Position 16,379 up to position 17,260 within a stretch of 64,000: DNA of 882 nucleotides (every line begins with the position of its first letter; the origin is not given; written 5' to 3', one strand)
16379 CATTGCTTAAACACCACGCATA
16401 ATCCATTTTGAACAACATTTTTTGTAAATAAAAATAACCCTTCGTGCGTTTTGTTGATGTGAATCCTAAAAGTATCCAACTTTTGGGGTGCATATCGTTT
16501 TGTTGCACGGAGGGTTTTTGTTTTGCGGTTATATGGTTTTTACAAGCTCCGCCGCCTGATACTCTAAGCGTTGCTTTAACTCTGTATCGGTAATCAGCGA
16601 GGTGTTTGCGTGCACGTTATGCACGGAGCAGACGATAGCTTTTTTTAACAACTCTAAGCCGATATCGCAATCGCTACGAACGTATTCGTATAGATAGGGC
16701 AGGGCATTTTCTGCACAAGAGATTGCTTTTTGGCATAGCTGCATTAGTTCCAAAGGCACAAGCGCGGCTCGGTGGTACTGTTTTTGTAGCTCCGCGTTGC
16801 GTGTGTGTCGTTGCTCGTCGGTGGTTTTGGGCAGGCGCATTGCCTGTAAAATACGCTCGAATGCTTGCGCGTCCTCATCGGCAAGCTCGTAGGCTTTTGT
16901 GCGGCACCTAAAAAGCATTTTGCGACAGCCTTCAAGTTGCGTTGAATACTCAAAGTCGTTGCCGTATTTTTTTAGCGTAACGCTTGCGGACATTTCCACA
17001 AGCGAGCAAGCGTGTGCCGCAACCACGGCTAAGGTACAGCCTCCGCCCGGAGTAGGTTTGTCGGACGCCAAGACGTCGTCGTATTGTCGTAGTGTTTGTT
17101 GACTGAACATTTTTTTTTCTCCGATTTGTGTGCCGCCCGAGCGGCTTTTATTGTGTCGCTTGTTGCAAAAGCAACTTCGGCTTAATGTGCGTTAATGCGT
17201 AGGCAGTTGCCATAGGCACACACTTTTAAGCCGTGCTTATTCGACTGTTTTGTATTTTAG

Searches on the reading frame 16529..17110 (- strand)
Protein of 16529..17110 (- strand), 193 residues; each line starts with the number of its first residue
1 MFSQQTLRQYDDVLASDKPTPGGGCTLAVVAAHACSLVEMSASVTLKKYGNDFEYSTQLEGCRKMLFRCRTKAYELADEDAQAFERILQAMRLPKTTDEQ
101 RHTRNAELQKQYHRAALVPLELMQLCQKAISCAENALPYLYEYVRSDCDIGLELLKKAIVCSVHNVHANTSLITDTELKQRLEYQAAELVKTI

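Call 26: search_protein_families(library=pfam, proteins=[window:16529-17110:-])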
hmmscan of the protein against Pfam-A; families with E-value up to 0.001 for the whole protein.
window:16529-17110:- (193 aa): 1 family
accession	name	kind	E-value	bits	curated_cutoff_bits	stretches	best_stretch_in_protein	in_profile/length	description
PF04961.17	FTCD_C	-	6.5e-46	156.8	24.5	1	6-187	1-181/182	Formiminotransferase-cyclodeaminase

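Call 88: find_encoding_contigs(protein=window:16529-17110:-, flank=2000, max_places=10)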
Protein window:16529-17110:- (193 aa): no gene with exactly this product is on record in the collection.
